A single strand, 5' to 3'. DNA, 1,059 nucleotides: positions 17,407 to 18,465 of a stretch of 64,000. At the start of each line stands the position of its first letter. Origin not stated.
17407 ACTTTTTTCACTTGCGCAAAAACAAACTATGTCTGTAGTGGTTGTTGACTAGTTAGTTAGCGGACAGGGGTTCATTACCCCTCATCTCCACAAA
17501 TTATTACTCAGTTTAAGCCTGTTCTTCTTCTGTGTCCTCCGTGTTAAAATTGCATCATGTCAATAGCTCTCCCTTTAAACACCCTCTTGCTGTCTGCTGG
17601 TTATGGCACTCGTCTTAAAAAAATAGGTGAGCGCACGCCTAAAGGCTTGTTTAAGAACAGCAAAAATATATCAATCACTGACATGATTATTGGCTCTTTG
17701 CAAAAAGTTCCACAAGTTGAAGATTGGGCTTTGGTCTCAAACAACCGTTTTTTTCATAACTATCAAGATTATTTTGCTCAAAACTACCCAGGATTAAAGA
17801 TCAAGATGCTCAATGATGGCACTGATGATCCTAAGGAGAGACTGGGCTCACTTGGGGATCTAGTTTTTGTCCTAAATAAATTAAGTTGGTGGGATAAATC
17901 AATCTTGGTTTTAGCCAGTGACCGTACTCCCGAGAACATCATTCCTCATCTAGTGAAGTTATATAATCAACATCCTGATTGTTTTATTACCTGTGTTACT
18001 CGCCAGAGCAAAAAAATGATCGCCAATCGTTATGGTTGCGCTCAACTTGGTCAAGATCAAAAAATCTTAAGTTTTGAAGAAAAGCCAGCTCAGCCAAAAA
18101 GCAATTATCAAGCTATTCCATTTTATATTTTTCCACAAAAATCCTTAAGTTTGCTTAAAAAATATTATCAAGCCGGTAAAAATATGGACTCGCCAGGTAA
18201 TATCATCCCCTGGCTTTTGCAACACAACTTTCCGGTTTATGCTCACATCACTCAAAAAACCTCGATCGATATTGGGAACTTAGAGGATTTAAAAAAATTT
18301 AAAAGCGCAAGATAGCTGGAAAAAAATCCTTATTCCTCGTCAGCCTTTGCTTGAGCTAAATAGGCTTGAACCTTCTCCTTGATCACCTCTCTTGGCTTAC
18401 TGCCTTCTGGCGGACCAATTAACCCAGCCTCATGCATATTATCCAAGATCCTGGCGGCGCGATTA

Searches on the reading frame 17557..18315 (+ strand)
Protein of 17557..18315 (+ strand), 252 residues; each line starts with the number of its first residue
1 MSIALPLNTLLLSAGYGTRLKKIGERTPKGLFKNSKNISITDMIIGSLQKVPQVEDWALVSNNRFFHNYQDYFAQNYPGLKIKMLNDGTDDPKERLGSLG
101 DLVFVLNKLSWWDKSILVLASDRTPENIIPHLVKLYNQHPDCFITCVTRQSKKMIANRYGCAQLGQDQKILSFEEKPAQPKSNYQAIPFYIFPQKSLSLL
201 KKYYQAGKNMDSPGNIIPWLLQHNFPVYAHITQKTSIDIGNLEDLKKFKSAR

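Call 10: find_encoding_contigs(protein=window:17557-18315:+, flank=3000, max_places=6)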
Protein window:17557-18315:+ (252 aa): 6 contigs read that carry it; 5 places shown.
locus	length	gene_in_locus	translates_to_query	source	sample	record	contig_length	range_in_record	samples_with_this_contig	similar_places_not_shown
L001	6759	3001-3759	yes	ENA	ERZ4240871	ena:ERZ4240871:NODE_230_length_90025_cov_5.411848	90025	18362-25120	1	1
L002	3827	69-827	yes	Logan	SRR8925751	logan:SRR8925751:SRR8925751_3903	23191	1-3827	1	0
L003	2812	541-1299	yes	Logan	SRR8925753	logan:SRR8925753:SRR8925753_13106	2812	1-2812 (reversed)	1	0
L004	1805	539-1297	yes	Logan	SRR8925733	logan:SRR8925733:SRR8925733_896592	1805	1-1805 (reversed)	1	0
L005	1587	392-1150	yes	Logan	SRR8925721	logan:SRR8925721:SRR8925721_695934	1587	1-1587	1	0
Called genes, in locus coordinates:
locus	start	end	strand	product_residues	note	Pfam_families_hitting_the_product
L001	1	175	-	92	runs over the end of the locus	-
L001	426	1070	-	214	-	PF13413:HTH_25, PF09136:Glucodextran_B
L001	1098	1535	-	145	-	PF09424:YqeY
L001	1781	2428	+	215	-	PF00156:Pribosyltran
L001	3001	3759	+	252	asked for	PF00483:NTP_transferase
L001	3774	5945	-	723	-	PF17854:FtsK_alpha, PF01580:FtsK_SpoIIIE, PF09397:FtsK_gamma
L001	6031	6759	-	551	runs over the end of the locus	PF00753:Lactamase_B (weak), PF12706:Lactamase_B_2 (weak), PF22505:RNase_J_b_CASP, PF17770:RNase_J_C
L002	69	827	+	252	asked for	PF00483:NTP_transferase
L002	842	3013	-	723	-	PF17854:FtsK_alpha, PF01580:FtsK_SpoIIIE, PF09397:FtsK_gamma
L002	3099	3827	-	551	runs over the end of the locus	PF00753:Lactamase_B (weak), PF12706:Lactamase_B_2 (weak), PF22505:RNase_J_b_CASP, PF17770:RNase_J_C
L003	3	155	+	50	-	?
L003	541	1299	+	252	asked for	PF00483:NTP_transferase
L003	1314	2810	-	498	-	?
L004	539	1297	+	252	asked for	PF00483:NTP_transferase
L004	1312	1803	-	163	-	?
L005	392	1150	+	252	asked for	PF00483:NTP_transferase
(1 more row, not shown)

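Call 11: search_protein_families(library=pfam, proteins=[window:17557-18315:+])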
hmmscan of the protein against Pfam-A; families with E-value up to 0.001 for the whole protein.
window:17557-18315:+ (252 aa): 1 family
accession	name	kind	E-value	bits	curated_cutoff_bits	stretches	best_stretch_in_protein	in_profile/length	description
PF00483.29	NTP_transferase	-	2.4e-22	80.2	21.2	1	10-247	3-237/245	Nucleotidyl transferase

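Call 12: find_homologous_proteins(query=window:17557-18315:+, max_evalue=1e-10)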
Query window:17557-18315:+ (252 aa): 48 proteins with E <= 1e-10 among 564 candidates.
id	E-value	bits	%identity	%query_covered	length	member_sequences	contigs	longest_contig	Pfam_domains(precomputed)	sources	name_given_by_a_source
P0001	9.8e-169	577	100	100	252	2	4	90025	PF00483.30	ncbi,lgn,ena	-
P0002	7.8e-141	486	81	100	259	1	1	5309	PF00483.30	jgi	jgi:glucose-1-phosphate thymidylyltransferase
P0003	1.7e-135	468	81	96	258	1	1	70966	PF00483.30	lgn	-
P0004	7.3e-116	404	72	98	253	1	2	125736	PF00483.30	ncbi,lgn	-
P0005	1.2e-97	344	59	93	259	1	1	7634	PF00483.30,PF12804.14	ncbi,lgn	-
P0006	1.4e-97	344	60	98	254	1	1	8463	PF00483.30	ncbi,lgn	-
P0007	1.0e-94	335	59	96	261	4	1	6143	PF00483.30,PF12804.14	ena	-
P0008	2.2e-94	333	57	97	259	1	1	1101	PF00483.30,PF12804.14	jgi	-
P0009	1.7e-93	330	57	96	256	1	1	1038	PF00483.30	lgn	-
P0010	1.8e-92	327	58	98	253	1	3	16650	PF00483.30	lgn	-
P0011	3.0e-92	326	57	97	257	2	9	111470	PF00483.30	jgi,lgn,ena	jgi:glucose-1-phosphate thymidylyltransferase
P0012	1.9e-91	324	57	99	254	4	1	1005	PF00483.30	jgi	jgi:glucose-1-phosphate thymidylyltransferase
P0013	4.6e-91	323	58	98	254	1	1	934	PF00483.30,PF12804.14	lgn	-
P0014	4.7e-91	322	57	97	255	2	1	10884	PF00483.30,PF12804.14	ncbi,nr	ncbi:MAG: Nucleotidyl transferase [Microgenomates bacterium 39_7]|nr:MAG: Nucleotidyl transferase [M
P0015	1.1e-90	321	56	98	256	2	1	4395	PF00483.30,PF12804.14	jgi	jgi:glucose-1-phosphate thymidylyltransferase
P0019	4.0e-87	310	55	96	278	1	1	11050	PF00483.30,PF12804.14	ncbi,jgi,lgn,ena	-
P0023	5.5e-83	296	54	96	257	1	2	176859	PF00483.30,PF12804.14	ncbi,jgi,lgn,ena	-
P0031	8.2e-74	266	48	98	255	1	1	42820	PF00483.30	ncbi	-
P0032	2.0e-73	265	46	97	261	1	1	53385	PF00483.30,PF12804.14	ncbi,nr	ncbi:MAG: NTP transferase domain-containing protein [Candidatus Pacebacteria bacterium]|nr:NTP trans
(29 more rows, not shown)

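Call 13: find_encoding_contigs(protein=P0003, flank=5000, max_places=2)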
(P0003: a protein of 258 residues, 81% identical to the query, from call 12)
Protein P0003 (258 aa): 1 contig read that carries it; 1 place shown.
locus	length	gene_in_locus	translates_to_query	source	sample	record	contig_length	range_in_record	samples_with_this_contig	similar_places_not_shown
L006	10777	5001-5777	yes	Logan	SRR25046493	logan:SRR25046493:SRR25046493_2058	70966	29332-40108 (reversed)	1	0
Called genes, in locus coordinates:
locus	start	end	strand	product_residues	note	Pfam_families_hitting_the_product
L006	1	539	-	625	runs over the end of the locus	PF01411:tRNA-synt_2c, PF07973:tRNA_SAD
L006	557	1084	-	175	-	PF20221:DUF6580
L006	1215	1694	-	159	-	PF14478:DUF4430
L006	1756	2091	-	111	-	-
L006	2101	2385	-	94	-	-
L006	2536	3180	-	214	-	PF13413:HTH_25, PF09136:Glucodextran_B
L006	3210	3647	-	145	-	PF09424:YqeY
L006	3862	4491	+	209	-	PF00156:Pribosyltran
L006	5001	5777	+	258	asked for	PF00483:NTP_transferase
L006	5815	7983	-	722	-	PF17854:FtsK_alpha, PF01580:FtsK_SpoIIIE, PF09397:FtsK_gamma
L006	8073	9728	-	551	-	PF00753:Lactamase_B (weak), PF12706:Lactamase_B_2 (weak), PF22505:RNase_J_b_CASP, PF17770:RNase_J_C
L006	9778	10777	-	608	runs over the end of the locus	-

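Call 14: find_encoding_contigs(protein=P0004, flank=5000, max_places=2)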
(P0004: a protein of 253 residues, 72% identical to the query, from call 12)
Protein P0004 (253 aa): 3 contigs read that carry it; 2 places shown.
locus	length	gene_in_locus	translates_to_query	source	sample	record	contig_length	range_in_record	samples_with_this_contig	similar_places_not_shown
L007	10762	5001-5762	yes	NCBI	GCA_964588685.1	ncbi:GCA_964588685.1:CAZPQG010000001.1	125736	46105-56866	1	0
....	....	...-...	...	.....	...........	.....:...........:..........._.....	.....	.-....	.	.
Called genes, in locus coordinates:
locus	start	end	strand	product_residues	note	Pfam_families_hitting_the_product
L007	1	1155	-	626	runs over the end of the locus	PF01411:tRNA-synt_2c, PF07973:tRNA_SAD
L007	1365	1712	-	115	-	-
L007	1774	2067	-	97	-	-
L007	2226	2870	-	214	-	PF13413:HTH_25, PF09136:Glucodextran_B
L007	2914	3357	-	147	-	PF09424:YqeY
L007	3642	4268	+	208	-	PF00156:Pribosyltran (weak)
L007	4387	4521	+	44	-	-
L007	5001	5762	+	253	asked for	PF00483:NTP_transferase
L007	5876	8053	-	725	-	PF17854:FtsK_alpha, PF01580:FtsK_SpoIIIE, PF09397:FtsK_gamma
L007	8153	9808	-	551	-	PF00753:Lactamase_B (weak), PF12706:Lactamase_B_2 (faint), PF22505:RNase_J_b_CASP, PF17770:RNase_J_C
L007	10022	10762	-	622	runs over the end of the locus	PF07690:MFS_1 (faint)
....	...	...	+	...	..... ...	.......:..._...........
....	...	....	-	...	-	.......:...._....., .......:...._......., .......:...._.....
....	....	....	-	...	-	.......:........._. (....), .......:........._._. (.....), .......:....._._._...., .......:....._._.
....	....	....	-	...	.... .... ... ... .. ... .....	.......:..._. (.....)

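Call 15: find_encoding_contigs(protein=P0011, flank=5000, max_places=2)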
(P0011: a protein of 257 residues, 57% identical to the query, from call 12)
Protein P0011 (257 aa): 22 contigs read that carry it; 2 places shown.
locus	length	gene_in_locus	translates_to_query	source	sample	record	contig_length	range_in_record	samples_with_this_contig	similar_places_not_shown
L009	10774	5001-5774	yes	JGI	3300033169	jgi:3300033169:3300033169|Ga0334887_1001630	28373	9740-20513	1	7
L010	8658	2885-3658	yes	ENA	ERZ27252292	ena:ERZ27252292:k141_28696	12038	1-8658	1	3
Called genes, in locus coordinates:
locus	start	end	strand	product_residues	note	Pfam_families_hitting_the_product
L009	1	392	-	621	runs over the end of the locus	PF01411:tRNA-synt_2c, PF07973:tRNA_SAD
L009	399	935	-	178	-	PF20221:DUF6580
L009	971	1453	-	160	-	PF14478:DUF4430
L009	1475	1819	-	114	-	PF12732:YtxH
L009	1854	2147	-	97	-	-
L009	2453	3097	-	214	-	PF13413:HTH_25, PF09136:Glucodextran_B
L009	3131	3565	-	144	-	PF09424:YqeY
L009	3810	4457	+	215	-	PF00156:Pribosyltran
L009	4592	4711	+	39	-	-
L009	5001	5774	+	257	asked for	PF00483:NTP_transferase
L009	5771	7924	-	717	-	PF17854:FtsK_alpha, PF01580:FtsK_SpoIIIE, PF09397:FtsK_gamma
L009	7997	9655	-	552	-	PF00753:Lactamase_B, PF12706:Lactamase_B_2 (weak), PF22505:RNase_J_b_CASP, PF17770:RNase_J_C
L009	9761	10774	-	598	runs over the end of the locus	-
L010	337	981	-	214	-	PF13413:HTH_25, PF09136:Glucodextran_B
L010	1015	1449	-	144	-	PF09424:YqeY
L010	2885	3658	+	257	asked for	PF00483:NTP_transferase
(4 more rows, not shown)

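Call 16: find_encoding_contigs(protein=P0023, flank=5000, max_places=2)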
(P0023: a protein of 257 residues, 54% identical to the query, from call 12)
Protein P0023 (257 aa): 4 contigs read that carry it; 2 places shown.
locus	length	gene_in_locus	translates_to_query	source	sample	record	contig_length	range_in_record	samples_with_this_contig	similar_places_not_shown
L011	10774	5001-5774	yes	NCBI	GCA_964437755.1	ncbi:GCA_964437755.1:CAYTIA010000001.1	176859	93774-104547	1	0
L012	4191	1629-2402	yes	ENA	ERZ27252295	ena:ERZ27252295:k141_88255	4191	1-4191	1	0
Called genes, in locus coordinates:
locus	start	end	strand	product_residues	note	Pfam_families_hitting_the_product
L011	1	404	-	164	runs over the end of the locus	PF20221:DUF6580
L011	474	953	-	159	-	PF14478:DUF4430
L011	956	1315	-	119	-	-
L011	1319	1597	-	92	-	-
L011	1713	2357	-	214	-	PF13413:HTH_25, PF09136:Glucodextran_B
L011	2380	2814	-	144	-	PF09424:YqeY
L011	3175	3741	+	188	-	PF00156:Pribosyltran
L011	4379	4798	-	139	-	-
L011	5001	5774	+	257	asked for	PF00483:NTP_transferase, PF12804:NTP_transf_3 (weak)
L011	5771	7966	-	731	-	PF17854:FtsK_alpha, PF01580:FtsK_SpoIIIE, PF09397:FtsK_gamma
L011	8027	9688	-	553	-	PF00753:Lactamase_B, PF12706:Lactamase_B_2 (faint), PF22505:RNase_J_b_CASP, PF17770:RNase_J_C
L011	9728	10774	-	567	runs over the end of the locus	-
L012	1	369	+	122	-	?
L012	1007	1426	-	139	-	-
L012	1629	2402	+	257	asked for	PF00483:NTP_transferase, PF12804:NTP_transf_3 (weak)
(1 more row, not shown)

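Call 19: find_encoding_contigs(protein=P0006, flank=3000, max_places=1)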
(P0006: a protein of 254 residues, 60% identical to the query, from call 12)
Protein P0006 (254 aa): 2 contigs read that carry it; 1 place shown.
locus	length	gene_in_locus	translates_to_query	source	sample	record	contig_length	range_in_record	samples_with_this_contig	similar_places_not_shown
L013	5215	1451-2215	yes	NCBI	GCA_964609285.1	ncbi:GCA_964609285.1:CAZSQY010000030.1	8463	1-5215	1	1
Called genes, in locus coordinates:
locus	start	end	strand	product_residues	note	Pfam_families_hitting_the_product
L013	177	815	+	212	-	PF00156:Pribosyltran (weak)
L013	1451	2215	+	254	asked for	PF00483:NTP_transferase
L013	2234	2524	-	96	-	-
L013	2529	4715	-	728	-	PF17854:FtsK_alpha, PF01580:FtsK_SpoIIIE, PF09397:FtsK_gamma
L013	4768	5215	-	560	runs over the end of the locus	PF00753:Lactamase_B, PF12706:Lactamase_B_2 (weak), PF22505:RNase_J_b_CASP, PF17770:RNase_J_C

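Call 20: find_encoding_contigs(protein=P0014, flank=3000, max_places=1)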
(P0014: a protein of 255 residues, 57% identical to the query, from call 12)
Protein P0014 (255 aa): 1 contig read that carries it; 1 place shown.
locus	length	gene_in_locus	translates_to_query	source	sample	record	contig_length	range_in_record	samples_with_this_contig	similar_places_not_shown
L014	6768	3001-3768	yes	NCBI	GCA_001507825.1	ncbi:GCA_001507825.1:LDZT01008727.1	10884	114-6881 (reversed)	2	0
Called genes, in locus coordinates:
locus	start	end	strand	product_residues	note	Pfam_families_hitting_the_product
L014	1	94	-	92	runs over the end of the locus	-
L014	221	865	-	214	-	PF13413:HTH_25, PF09136:Glucodextran_B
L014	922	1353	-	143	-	PF09424:YqeY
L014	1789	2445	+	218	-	PF00156:Pribosyltran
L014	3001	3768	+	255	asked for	PF00483:NTP_transferase, PF12804:NTP_transf_3 (weak)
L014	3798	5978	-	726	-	PF17854:FtsK_alpha, PF01580:FtsK_SpoIIIE, PF09397:FtsK_gamma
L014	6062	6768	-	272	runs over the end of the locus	PF22505:RNase_J_b_CASP, PF17770:RNase_J_C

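Call 21: find_encoding_contigs(protein=P0031, flank=3000, max_places=1)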
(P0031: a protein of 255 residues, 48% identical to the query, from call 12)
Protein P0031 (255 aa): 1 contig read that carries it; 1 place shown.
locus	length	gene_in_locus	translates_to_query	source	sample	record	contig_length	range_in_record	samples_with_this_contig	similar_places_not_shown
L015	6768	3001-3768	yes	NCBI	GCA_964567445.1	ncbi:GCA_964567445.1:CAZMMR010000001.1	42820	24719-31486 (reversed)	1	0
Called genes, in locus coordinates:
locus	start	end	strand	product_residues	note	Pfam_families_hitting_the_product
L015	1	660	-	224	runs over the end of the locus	PF03483:B3_4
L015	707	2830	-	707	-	PF13365:Trypsin_2, PF00089:Trypsin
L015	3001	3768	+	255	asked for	PF00483:NTP_transferase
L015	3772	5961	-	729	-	PF17854:FtsK_alpha, PF01580:FtsK_SpoIIIE, PF09397:FtsK_gamma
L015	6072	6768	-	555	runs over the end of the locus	PF00753:Lactamase_B, PF12706:Lactamase_B_2, PF22505:RNase_J_b_CASP, PF17770:RNase_J_C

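Call 22: find_encoding_contigs(protein=P0032, flank=3000, max_places=1)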
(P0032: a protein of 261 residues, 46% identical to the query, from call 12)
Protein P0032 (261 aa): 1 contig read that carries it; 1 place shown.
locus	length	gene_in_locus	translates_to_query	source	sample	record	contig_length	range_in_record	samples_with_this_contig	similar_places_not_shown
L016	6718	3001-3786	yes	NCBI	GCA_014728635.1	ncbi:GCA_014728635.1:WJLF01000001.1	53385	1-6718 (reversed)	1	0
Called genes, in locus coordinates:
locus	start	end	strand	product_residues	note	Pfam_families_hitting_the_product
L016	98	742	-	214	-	PF12844:HTH_19, PF13413:HTH_25, PF09136:Glucodextran_B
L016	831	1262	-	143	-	PF02637:GatB_Yqey (weak), PF09424:YqeY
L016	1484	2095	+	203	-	PF00156:Pribosyltran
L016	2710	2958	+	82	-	PF01541:GIY-YIG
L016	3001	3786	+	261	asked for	PF00483:NTP_transferase, PF12804:NTP_transf_3 (weak)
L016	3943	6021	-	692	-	PF17854:FtsK_alpha, PF01580:FtsK_SpoIIIE, PF09397:FtsK_gamma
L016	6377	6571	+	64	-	-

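Call 23: find_encoding_contigs(protein=P0019, flank=3000, max_places=1)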
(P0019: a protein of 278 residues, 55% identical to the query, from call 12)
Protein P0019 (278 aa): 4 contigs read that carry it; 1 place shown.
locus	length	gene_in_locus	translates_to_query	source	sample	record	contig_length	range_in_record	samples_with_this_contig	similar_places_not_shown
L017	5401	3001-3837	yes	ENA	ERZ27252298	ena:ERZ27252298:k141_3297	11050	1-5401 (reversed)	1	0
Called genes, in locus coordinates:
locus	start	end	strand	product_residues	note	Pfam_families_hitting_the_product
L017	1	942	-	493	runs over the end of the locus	-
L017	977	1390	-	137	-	-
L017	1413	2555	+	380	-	PF13439:Glyco_transf_4, PF20706:GT4-conflict, PF00534:Glycos_transf_1, PF13692:Glyco_trans_1_4, PF13524:Glyco_trans_1_2 (weak)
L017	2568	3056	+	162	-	PF13420:Acetyltransf_4 (weak), PF00583:Acetyltransf_1, PF13673:Acetyltransf_10, PF13508:Acetyltransf_7, PF08445:FR47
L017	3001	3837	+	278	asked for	PF00483:NTP_transferase, PF12804:NTP_transf_3 (weak)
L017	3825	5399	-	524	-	?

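Call 47: search_protein_families(library=ncbifam, proteins=[window:17557-18315:+], max_evalue=0.0001)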
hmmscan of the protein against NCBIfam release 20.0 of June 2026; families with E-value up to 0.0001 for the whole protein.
window:17557-18315:+ (252 aa): 10 families
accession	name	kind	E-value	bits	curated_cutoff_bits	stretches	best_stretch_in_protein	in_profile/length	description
NF003670.0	PRK05293.1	equivalog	5.9e-12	45.2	470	1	141-244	147-250/382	glucose-1-phosphate adenylyltransferase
TIGR03992.1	Arch_glmU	subfamily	7.8e-10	38.2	292.1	1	9-204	3-180/393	bifunctional sugar-1-phosphate nucleotidylyltransferase/acetyltransferase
TIGR02091.1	glgC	equivalog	9.8e-10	38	424.9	1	10-243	4-250/364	glucose-1-phosphate adenylyltransferase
TIGR01208.1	rmlA_long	equivalog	6.6e-09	35.1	320.25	1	9-246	2-228/353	glucose-1-phosphate thymidylyltransferase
NF049965.1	GlMnHpPGnyltfHddC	equivalog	5.6e-08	32.7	300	1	9-183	3-159/221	D-glycero-D-manno-heptose 1-phosphate guanosyltransferase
NF041313.1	UDPGP_AglF_Halo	equivalog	1.5e-07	31.1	400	1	9-195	3-177/234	UTP--glucose-1-phosphate uridylyltransferase AglF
TIGR01207.1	rmlA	equivalog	1.4e-06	27.6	360.65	1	157-201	140-184/286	glucose-1-phosphate thymidylyltransferase RfbA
NF052502.1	man1P_GTase_Rv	exception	2.4e-06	26.6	440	1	9-245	3-223/352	mannose-1-phosphate guanylyltransferase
NF001947.0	PRK00725.1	subfamily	5.7e-06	25.3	470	1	116-234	133-258/426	glucose-1-phosphate adenylyltransferase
NF012024.0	PRK15480.1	equivalog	7.2e-05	22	588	0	157-202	144-189/292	glucose-1-phosphate thymidylyltransferase RfbA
